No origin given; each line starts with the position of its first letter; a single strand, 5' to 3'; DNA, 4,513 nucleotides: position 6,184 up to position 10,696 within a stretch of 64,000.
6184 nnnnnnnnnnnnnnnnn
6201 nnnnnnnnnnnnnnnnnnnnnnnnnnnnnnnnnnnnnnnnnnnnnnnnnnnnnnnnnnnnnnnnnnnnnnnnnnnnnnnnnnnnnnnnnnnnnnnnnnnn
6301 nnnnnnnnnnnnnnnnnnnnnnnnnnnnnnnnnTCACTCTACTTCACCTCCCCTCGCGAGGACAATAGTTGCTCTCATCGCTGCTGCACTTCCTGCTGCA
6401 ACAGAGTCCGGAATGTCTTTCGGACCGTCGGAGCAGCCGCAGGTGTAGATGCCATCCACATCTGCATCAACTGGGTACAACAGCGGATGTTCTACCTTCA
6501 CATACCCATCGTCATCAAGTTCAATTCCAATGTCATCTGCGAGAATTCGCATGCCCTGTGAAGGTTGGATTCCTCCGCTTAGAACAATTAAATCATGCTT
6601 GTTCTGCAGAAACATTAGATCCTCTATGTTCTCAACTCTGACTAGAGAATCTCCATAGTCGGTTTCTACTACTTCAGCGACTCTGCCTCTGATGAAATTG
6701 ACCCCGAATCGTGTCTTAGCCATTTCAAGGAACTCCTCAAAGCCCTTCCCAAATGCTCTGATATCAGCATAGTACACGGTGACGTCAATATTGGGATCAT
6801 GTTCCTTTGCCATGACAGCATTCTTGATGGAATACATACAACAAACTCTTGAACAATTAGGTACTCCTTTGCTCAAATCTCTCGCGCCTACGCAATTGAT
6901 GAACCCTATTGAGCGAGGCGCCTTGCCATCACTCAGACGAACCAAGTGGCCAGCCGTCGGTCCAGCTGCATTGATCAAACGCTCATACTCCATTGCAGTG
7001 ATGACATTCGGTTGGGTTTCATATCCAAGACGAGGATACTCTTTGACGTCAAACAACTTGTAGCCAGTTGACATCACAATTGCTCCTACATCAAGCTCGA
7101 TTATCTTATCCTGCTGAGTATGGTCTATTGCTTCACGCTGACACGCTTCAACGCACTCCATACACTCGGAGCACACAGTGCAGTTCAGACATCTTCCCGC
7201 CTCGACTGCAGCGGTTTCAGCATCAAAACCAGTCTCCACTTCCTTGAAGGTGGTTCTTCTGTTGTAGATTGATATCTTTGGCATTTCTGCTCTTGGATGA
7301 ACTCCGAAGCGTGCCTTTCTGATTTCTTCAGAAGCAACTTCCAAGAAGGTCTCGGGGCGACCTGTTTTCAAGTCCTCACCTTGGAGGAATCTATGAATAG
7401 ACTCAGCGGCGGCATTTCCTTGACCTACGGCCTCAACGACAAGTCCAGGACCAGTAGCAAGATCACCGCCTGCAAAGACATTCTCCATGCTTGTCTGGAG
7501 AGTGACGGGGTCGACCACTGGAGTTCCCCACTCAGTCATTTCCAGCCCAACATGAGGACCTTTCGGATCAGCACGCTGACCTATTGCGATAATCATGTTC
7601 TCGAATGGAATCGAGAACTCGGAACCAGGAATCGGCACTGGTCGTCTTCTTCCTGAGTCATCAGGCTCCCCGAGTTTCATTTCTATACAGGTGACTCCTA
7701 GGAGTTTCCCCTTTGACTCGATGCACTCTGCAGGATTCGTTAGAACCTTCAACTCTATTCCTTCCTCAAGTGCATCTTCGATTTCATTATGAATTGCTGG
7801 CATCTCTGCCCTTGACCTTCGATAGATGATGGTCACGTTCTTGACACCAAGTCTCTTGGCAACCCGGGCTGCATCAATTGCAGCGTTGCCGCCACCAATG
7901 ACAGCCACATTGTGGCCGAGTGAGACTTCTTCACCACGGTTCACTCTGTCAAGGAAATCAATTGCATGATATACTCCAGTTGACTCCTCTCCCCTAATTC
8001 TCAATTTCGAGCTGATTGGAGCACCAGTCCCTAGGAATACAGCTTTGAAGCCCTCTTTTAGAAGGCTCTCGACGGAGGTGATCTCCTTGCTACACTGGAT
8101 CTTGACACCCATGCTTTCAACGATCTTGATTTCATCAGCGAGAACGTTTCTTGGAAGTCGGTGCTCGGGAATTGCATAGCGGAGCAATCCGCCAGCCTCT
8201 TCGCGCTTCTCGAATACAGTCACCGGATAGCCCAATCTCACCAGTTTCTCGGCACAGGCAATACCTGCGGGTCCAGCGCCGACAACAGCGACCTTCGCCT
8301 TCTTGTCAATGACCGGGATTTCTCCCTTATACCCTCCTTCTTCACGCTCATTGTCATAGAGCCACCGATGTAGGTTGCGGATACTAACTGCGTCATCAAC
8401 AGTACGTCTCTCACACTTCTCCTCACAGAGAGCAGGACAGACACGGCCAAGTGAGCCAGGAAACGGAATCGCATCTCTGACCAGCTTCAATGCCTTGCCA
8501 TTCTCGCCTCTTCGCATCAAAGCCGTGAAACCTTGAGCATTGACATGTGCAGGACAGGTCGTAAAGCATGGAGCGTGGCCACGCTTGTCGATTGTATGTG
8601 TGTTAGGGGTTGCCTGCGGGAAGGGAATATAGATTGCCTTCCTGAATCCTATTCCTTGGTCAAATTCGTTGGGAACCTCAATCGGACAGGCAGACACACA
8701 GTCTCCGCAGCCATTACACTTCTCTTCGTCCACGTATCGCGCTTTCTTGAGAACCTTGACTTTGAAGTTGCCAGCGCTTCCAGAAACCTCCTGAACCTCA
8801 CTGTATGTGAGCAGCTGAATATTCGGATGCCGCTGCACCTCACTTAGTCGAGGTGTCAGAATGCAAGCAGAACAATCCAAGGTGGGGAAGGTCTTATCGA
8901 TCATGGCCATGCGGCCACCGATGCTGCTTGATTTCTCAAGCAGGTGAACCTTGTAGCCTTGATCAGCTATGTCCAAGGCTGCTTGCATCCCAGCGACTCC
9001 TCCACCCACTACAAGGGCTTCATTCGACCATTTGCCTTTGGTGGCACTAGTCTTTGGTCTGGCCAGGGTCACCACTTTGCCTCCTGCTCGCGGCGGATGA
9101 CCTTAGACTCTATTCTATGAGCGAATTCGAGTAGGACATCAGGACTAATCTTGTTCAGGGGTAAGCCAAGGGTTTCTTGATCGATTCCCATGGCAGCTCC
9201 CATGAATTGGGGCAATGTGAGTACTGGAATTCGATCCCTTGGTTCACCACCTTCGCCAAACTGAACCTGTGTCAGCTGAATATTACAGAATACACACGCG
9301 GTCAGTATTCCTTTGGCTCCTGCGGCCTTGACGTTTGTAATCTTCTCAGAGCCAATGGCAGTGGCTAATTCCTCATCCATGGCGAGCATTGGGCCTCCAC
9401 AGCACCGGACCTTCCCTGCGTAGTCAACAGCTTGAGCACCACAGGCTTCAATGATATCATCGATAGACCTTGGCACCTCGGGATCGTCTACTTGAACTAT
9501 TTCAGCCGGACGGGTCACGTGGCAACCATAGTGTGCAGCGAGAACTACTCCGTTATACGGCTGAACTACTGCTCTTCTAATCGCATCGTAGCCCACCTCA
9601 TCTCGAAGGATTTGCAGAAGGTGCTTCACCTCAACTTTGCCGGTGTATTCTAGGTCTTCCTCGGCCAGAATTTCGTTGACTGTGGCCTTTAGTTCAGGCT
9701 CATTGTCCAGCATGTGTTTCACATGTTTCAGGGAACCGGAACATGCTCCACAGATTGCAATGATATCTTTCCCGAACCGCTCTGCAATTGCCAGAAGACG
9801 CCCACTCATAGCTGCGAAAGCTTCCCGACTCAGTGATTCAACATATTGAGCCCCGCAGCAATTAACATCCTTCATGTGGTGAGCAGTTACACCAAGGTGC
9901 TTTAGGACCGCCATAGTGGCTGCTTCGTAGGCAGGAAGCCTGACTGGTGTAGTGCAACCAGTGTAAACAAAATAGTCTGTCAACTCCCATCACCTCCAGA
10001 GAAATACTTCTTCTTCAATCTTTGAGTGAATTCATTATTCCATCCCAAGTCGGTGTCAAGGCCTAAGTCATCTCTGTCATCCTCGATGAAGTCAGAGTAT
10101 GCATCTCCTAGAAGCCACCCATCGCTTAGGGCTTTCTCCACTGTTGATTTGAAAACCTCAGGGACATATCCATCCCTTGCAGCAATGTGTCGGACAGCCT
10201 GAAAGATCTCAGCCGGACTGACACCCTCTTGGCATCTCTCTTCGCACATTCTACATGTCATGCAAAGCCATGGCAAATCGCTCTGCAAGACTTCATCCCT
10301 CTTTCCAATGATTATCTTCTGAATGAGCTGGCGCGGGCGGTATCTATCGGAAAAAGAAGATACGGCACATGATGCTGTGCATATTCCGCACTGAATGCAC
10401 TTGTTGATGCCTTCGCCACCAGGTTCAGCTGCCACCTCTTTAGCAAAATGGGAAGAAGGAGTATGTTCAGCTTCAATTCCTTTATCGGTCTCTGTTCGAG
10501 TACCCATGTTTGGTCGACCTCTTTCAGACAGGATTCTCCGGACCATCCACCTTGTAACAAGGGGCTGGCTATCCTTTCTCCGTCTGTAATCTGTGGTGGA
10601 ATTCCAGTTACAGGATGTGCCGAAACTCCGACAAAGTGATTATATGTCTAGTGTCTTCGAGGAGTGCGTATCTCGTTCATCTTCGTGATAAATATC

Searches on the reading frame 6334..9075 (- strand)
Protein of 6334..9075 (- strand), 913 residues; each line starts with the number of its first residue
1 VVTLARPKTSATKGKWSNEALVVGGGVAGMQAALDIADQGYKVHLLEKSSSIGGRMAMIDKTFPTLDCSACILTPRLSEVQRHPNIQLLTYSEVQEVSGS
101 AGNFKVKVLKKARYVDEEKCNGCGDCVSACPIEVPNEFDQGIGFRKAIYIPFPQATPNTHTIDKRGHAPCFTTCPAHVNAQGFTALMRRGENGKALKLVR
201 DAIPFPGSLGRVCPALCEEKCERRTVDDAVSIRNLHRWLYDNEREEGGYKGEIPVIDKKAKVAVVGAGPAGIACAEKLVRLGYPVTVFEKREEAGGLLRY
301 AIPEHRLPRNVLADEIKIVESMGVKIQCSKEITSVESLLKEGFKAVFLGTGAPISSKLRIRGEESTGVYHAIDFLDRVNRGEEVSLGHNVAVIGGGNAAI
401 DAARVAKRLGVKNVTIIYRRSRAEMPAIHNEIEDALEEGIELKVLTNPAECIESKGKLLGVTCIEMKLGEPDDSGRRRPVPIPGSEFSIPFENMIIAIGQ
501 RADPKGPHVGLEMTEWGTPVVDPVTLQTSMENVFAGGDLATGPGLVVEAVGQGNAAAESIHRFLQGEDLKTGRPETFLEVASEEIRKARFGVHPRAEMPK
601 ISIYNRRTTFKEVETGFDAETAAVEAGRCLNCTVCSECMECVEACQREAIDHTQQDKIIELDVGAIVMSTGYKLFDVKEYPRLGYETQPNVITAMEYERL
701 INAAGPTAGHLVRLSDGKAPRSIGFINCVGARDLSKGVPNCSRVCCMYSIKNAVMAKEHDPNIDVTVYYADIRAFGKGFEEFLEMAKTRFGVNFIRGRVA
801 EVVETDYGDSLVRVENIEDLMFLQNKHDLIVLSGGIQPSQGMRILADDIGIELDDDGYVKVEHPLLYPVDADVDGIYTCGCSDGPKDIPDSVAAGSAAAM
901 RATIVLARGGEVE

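Call 7: search_protein_families(library=pfam, proteins=[window:6334-9075:-], max_evalue=0.01)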
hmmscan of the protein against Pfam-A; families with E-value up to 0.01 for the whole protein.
window:6334-9075:- (913 aa): 30 families (the best 25 are shown)
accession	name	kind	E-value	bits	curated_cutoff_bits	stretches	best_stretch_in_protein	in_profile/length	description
PF07992.20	Pyr_redox_2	-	3.4e-50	171.5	26.1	3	261-553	2-291/291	Pyridine nucleotide-disulphide oxidoreductase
PF13738.12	Pyr_redox_3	-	1.9e-19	70.5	30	3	17-109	164-250/305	Pyridine nucleotide-disulphide oxidoreductase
PF13450.12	NAD_binding_8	-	2.1e-19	70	21.9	2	264-299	1-36/68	NAD(P)-binding Rossmann-like domain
PF14691.11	Fer4_20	-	6.3e-19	68.3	25.8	1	167-246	29-111/113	Dihydroprymidine dehydrogenase domain II, 4Fe-4S cluster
PF00070.33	Pyr_redox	-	4.7e-17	62.7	22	3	389-441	1-51/82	Pyridine nucleotide-disulphide oxidoreductase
PF01134.28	GIDA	-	2e-13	50.6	22.1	1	21-57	3-29/391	Glucose inhibited division protein A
PF01262.27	AlaDh_PNT_C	-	7.1e-13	48.9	23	1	253-294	23-63/214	Alanine dehydrogenase/PNT, C-terminal domain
PF12831.13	FAD_oxidored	-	1.4e-12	48.1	27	2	21-57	3-39/416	FAD dependent oxidoreductase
PF00890.30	FAD_binding_2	-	5.7e-12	46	20.4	2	20-57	2-39/414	FAD binding domain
PF01266.30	DAO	-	7.7e-12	45.8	27.9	2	20-53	2-35/353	FAD dependent oxidoreductase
PF03486.20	HI0933_like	-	5.4e-11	42.8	50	2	20-58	3-41/244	HI0933-like protein Rossmann domain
PF01593.30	Amino_oxidase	-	4.4e-09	36.6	19.8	1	270-299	2-31/443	Flavin containing amine oxidoreductase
PF01494.25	FAD_binding_3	-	2.1e-08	34.2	22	1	260-294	2-36/349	FAD binding domain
PF01946.23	Thi4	-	6.5e-08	32.5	26.2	1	20-60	20-61/235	Thi4 family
PF13454.12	NAD_binding_9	-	3.3e-07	30.8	21.8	1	263-319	1-61/155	FAD-NAD(P)-binding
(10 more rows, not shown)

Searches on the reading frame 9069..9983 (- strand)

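Call 27: search_protein_families(library=ncbifam, proteins=[window:9069-9983:-], max_evalue=0.00001)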
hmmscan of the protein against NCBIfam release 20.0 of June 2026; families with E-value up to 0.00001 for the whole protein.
window:9069-9983:- (304 aa): 7 families
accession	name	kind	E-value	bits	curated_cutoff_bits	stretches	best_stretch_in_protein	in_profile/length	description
TIGR03288.1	CoB_CoM_SS_B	equivalog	3.5e-70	236.5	345.15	1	4-285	2-287/290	CoB--CoM heterodisulfide reductase subunit B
NF042965.1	MFR_anch_SdhE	equivalog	1.1e-40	140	500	1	8-279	7-276/282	8-methylmenaquinol:fumarate reductase membrane anchor subunit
NF041780.1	hetero_SS_HdrB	equivalog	1e-23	84.1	450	1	6-271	8-287/304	ferredoxin:CoB-CoM heterodisulfide reductase subunit HdrB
NF045670.1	quin_L_LdhH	equivalog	4e-16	58.4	800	1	5-238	470-686/706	L-lactate dehydrogenase (quinone) large subunit LdhH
NF004898.0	PRK06259.1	equivalog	8.1e-16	57.7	385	1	6-239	266-465/488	fumarate reductase (CoM/CoB) subunit TfrB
NF008434.0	PRK11274.1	equivalog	1.7e-08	33.8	333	1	6-239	172-390/409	glycolate oxidase subunit GlcF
NF008369.0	PRK11168.1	equivalog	1.8e-07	30.4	278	1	7-239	172-382/401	anaerobic glycerol-3-phosphate dehydrogenase subunit C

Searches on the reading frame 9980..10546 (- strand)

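Call 27: search_protein_families(library=ncbifam, proteins=[window:9980-10546:-], max_evalue=0.00001)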
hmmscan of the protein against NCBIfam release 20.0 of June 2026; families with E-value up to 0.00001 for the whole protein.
window:9980-10546:- (188 aa): 10 families
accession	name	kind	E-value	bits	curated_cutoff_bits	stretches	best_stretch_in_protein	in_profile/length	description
TIGR03290.1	CoB_CoM_SS_C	equivalog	4.8e-26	91.5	160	1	47-177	1-128/144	CoB--CoM heterodisulfide reductase subunit C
NF041779.1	hetero_SS_HdrC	equivalog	2.8e-20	72.6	350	1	42-128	25-109/198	ferredoxin:CoB-CoM heterodisulfide reductase subunit HdrC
NF038018.1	qmoC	equivalog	2.5e-18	66.7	300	1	30-139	1-108/360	quinone-interacting membrane-bound oxidoreductase complex subunit QmoC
NF041890.1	hdrC_Methbact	equivalog_domain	3e-17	62.8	270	1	43-130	24-109/192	ferredoxin:CoB-CoM heterodisulfide reductase subunit HdrC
NF008369.0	PRK11168.1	equivalog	2e-08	33.6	278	1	47-122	10-87/401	anaerobic glycerol-3-phosphate dehydrogenase subunit C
NF008434.0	PRK11274.1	equivalog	4e-07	29.3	333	1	45-122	20-102/409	glycolate oxidase subunit GlcF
TIGR00384.1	dhsB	subfamily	4.3e-07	29.6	88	1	44-118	136-221/222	succinate dehydrogenase and fumarate reductase iron-sulfur protein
NF009226.0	PRK12576.1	equivalog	1.7e-06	27.6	344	1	48-123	154-238/317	succinate dehydrogenase/fumarate reductase iron-sulfur subunit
TIGR03379.1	glycerol3P_GlpC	equivalog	6.9e-06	25.1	279.9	1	46-145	3-101/397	anaerobic glycerol-3-phosphate dehydrogenase subunit GlpC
NF004616.0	PRK05950.1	subfamily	8.1e-06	25.1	228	0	44-122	143-233/238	succinate dehydrogenase iron-sulfur subunit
